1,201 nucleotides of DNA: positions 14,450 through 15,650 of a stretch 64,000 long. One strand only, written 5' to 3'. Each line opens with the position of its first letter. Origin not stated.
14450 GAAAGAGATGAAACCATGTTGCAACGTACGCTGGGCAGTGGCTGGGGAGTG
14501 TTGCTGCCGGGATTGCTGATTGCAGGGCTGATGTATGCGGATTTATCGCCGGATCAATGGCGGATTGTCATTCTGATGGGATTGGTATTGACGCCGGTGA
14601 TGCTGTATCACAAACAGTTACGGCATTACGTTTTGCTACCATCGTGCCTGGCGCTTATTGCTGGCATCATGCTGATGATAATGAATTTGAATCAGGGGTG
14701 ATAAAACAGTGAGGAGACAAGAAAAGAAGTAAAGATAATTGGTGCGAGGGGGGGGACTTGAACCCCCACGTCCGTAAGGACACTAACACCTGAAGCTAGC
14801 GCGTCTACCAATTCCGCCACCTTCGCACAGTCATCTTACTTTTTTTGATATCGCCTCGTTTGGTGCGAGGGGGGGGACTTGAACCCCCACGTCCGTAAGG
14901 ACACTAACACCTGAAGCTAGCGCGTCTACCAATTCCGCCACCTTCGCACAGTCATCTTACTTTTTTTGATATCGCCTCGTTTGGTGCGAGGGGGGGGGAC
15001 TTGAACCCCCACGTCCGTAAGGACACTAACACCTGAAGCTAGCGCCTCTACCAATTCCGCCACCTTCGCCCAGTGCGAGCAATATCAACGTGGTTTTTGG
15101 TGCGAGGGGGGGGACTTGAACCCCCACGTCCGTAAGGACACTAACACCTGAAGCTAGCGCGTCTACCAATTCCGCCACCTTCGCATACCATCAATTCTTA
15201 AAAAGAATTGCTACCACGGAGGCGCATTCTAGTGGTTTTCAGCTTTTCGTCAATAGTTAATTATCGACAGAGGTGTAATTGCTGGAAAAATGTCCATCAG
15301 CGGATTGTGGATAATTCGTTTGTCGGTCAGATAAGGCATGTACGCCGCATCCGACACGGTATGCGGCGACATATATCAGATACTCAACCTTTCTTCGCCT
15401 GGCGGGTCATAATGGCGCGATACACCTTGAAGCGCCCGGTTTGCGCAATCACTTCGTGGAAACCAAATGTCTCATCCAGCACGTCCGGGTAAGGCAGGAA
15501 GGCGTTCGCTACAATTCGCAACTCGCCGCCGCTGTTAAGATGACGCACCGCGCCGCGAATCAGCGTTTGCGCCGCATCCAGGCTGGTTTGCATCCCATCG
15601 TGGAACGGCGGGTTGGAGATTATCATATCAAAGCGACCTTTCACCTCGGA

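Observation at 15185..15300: Stringent-type promoter driving the tRNA-Leu array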

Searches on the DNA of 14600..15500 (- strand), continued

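Call 42: search_with_rna_model(model_id=R1, sources=[window, L011, L007, L008, L009, L012, L014, L015, L016, L019, L020, L021, L022, L023, L024, L026, L027, L030, L031, L032, L034, L035, L036, L038, L039, L041, L042, L046, L047, L050, L051, L052, L053, L055, L057, L058, L060, L061, L062, L063, L064, L065, L066, L068, L070, L071, L072, L073, L074, L075, L076, L079, L080, L083, L084, L085, L086, L087, L089, L090, L092, L093, L094, L096, L097, L100, L101, L105, L108, L110, L111, L112, L113, L114, L115, L117, L118, L120, L123, L124, L125, L126], max_evalue=0.01, make_alignment=true)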
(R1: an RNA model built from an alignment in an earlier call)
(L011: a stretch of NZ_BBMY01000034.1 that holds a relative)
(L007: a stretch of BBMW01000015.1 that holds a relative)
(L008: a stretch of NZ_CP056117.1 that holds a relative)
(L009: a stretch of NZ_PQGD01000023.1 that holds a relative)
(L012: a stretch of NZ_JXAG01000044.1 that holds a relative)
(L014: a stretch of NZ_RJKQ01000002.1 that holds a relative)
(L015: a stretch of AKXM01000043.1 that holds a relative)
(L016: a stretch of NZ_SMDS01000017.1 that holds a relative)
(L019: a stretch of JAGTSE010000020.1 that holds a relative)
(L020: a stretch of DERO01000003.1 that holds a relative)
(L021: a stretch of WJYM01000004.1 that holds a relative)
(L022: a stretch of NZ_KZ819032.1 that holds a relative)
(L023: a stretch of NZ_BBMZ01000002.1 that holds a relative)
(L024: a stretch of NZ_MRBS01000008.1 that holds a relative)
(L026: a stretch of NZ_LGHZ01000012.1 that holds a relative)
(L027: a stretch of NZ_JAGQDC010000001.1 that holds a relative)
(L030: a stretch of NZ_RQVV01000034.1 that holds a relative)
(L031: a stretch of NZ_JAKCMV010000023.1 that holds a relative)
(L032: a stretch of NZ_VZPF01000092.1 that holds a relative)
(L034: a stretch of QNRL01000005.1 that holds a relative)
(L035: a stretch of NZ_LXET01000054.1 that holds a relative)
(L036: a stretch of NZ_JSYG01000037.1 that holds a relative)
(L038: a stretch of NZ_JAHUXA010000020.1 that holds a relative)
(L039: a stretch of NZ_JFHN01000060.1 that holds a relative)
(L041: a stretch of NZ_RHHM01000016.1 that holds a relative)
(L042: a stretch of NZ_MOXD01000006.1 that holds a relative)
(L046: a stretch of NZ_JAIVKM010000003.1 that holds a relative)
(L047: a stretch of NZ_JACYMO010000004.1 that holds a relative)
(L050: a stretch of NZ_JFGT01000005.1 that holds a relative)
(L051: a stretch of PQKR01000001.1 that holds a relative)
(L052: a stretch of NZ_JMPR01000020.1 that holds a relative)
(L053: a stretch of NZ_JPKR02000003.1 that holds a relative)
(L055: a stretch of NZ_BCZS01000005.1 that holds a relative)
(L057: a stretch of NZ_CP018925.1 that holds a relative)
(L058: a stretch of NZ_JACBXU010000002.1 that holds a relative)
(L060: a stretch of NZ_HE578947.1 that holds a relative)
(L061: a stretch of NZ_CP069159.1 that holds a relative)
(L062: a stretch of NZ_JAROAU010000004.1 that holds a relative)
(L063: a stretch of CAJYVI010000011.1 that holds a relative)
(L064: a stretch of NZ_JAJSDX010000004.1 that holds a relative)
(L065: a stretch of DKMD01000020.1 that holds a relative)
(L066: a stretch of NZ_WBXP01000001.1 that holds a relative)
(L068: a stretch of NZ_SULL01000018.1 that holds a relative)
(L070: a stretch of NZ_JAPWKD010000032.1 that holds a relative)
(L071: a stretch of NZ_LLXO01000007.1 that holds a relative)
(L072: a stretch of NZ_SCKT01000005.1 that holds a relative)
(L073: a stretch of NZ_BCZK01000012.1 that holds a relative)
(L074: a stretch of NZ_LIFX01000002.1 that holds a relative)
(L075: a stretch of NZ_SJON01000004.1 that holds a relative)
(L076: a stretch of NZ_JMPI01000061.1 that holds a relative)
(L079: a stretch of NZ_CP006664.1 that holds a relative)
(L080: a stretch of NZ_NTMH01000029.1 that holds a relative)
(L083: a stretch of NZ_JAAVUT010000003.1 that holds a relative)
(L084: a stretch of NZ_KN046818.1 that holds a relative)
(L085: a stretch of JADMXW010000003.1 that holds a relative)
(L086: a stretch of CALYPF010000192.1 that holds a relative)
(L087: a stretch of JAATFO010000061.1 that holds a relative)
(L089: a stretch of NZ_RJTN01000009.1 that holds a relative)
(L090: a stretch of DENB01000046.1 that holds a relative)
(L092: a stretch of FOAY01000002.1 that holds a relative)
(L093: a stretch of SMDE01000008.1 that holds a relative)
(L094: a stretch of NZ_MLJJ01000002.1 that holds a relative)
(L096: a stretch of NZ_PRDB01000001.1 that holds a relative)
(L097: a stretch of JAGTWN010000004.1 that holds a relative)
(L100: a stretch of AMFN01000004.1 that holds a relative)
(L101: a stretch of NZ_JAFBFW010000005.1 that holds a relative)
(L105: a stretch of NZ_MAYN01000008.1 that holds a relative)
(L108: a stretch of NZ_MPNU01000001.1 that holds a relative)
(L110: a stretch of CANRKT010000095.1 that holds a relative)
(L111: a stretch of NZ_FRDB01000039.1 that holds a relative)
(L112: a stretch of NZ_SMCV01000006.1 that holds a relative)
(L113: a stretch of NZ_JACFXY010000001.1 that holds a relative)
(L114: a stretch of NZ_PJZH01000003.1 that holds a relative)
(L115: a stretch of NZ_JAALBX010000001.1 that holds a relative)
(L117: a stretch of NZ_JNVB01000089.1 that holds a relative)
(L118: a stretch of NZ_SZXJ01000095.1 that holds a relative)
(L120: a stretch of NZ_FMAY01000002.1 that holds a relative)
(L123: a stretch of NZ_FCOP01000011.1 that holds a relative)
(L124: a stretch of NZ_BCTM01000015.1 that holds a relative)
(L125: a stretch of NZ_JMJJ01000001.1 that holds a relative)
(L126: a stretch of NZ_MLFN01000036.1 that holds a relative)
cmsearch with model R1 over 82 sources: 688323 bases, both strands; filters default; matches with E-value up to 0.01: 78.
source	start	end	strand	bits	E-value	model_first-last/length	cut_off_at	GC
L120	1350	1389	-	58.1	7.7e-08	1-40/40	no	0.47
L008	9487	9526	+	57.9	8.6e-08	1-40/40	no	0.43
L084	810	849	-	57.6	9.6e-08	1-40/40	no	0.45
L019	331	370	+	57.4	1e-07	1-40/40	no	0.45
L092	41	80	-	57.2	1.1e-07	1-40/40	no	0.47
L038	1050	1089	+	57.2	1.1e-07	1-40/40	no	0.43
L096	6297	6336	-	57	1.3e-07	1-40/40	no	0.45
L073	2480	2519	+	57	1.3e-07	1-40/40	no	0.43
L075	3363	3402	-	56.9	1.3e-07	1-40/40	no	0.45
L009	70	109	-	56.8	1.3e-07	1-40/40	no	0.43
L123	1573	1612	-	56.5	1.5e-07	1-40/40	no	0.43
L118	1047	1087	+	56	1.9e-07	1-40/40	no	0.44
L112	10708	10748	+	55.9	2e-07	1-40/40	no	0.41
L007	1469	1508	+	55.9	2e-07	1-40/40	no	0.45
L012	1353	1392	+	55.8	2e-07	1-40/40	no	0.43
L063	6946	6986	+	55.7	2.1e-07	1-40/40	no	0.44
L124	2015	2054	+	55.4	2.4e-07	1-40/40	no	0.4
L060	13015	13055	-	55.3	2.5e-07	1-40/40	no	0.44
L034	4777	4817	-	55.2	2.6e-07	1-40/40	no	0.44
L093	3456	3495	+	54.8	3e-07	1-40/40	no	0.45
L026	10436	10474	+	54.7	3.3e-07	1-40/40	no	0.41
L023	1228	1267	+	54.5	3.5e-07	1-40/40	no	0.43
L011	12643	12682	+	54.3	3.9e-07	1-40/40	no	0.38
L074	289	328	-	53.6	5.2e-07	1-40/40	no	0.45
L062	69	106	-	53.3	5.7e-07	1-40/40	no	0.47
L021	1276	1315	+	53.2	6e-07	1-40/40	no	0.45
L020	1792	1830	-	53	6.7e-07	1-40/40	no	0.44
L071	459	499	-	52.9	6.8e-07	1-40/40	no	0.49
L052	117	158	-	52.8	7.3e-07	1-40/40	no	0.36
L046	1331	1369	+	52.5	8.1e-07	1-40/40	no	0.44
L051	2577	2616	+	52.3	8.9e-07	1-40/40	no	0.45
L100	1251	1290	-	52.2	9.4e-07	1-40/40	no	0.47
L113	1255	1294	+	51.7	1.1e-06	1-40/40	no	0.47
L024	9367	9405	-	51.1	1.4e-06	1-40/40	no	0.49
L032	7712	7750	+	51.1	1.5e-06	1-40/40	no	0.46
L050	1688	1729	-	50.9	1.6e-06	1-40/40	no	0.43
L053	5947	5988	+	50.9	1.6e-06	1-40/40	no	0.48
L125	67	105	-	50.7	1.8e-06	1-40/40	no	0.49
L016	6018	6056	+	50.6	1.8e-06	1-40/40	no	0.44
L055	4543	4583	-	50.6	1.8e-06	1-40/40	no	0.51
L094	3020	3058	-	50.5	1.9e-06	1-40/40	no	0.49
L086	5614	5652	+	50.4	1.9e-06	1-40/40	no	0.51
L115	238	276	+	50.2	2.1e-06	1-40/40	no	0.54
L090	133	171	-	50.2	2.2e-06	1-40/40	no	0.54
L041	6076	6117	-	50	2.3e-06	1-40/40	no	0.43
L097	284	322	-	49.8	2.5e-06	1-40/40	no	0.44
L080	7172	7210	-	49.7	2.6e-06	1-40/40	no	0.51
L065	8265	8303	+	49.5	2.8e-06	1-40/40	no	0.41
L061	5015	5056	+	48.9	3.6e-06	1-40/40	no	0.38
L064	9240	9279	-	48.6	4.2e-06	1-40/40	no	0.45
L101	11491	11532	-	48.2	4.8e-06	1-40/40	no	0.52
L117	1146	1187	+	47.5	6.7e-06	1-40/40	no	0.45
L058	6842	6881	-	46.8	9e-06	1-40/40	no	0.47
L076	6178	6214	+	46.7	9.2e-06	1-40/40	no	0.49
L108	8648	8689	-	46.6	9.8e-06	1-40/40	no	0.52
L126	97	136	+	46.3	1.1e-05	1-40/40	no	0.47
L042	2947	2986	+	45.9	1.3e-05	1-40/40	no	0.5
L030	13264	13305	+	45.7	1.4e-05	1-40/40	no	0.5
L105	5983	6023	+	45.1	1.8e-05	1-40/40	no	0.46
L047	6655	6696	+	45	1.9e-05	1-40/40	no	0.48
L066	10636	10675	+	45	1.9e-05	1-40/40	no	0.43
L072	2849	2888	-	45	1.9e-05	1-40/40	no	0.45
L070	14160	14199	+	44.9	1.9e-05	1-40/40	no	0.47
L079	8595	8636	-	44.6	2.3e-05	1-40/40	no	0.55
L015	4371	4407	-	44.3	2.6e-05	1-40/40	no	0.46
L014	4448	4492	+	42.8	4.7e-05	1-40/40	no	0.42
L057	381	420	-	42.1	6.5e-05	1-40/40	no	0.5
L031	3801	3836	-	41.5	8.2e-05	1-40/40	no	0.42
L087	1071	1114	-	37.7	0.0004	1-40/40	no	0.57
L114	5560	5599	-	36.9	0.00057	1-40/40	no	0.55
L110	7311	7347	+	36.7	0.00062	1-40/40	no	0.54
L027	10353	10392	-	36.6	0.00064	1-40/40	no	0.55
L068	3353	3394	+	36.5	0.00067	1-40/40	no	0.48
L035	2510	2552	+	35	0.0012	1-40/40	no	0.42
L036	2271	2312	+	32.9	0.003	1-40/40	no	0.48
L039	4056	4097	-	32.5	0.0036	1-40/40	no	0.55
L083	9766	9805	-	30.6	0.008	1-40/40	no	0.7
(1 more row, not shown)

Alignment A4: 78 matches aligned to the model, 47 columns, each read 5' to 3' on its own strand. Consensus structure (alignment columns), stored with it:
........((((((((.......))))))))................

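Call 52: search_dna_similar(query=window:14740-15069:-, collection=ecoli_genomes, mode=near, max_rows=40)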
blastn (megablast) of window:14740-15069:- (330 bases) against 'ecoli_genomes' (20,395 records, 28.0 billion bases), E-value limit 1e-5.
Records with a match: 5429; places in all: 26101; records where one place covers at least 80% of the query: 5429.
Genomes with a match: 5425 of 5426; with a place that covers at least 80% of the query: 5425. Places per genome that has any: lowest 1, median 5, highest 13. On chromosomes: 26091 places; on plasmids: 10.
Best place of each record, by identity: >=99% 295; 95-99% 169; 90-95% 4965.
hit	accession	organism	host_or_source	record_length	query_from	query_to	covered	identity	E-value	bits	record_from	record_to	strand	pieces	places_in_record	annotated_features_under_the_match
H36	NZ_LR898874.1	Escherichia coli strain MSB1_4I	Homo sapiens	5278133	1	330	100%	100.0%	1e-171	610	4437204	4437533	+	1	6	tRNA-Leu (x3)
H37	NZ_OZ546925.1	Escherichia coli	Homo sapiens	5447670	1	330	100%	99.4%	1e-167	597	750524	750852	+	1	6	tRNA-Leu (x3)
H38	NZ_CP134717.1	Escherichia coli strain RIVM_C036204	Homo sapiens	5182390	1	330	100%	99.1%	5e-166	592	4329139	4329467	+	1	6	tRNA-Leu (x3)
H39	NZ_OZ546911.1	Escherichia coli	Homo sapiens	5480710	1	330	100%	99.0%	1e-167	749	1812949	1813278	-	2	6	tRNA-Leu (x3)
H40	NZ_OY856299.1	Escherichia coli strain EC7072022BGR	Homo sapiens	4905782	1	330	100%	98.8%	6e-165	588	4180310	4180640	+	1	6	tRNA-Leu (x3)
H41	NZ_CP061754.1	Escherichia coli O18ac:H14 strain 873.10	Bos taurus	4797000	1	330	100%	98.8%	2e-164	586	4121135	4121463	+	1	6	tRNA-Leu (x3)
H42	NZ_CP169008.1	Escherichia coli strain UTAK-13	Veal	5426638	1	330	100%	98.8%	2e-164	586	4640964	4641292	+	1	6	tRNA-Leu (x3)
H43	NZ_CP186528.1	Escherichia coli strain ECOCN22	Canis lupus familiaris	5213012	1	330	100%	98.6%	2e-164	738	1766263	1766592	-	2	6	tRNA-Leu (x3)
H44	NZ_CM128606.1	Escherichia coli strain E100341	Homo sapiens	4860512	1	330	100%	98.5%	3e-163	582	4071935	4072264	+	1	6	tRNA-Leu (x3)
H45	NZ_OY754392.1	Escherichia coli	-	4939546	1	330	100%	95.0%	2e-134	649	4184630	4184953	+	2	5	tRNA-Leu (x3)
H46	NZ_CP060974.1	Escherichia coli strain EC4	Homo sapiens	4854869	1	330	100%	94.8%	7e-135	646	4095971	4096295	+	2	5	tRNA-Leu (x3)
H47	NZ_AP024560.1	Escherichia coli strain NIPH17_0020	Homo sapiens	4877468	1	330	100%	94.8%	1e-132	644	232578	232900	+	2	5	tRNA-Leu (x3)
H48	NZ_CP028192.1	Escherichia coli strain CFSAN018748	tissue and/or biological fluid swine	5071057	1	330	100%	94.8%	1e-132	644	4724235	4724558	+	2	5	tRNA-Leu (x3)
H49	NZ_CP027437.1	Escherichia coli strain 2012C-4221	missing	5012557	1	330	100%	94.8%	1e-132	644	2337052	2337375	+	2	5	tRNA-Leu (x3)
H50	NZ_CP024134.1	Escherichia coli strain 14EC017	clinical patient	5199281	1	330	100%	94.8%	1e-132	644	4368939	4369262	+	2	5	tRNA-Leu (x3)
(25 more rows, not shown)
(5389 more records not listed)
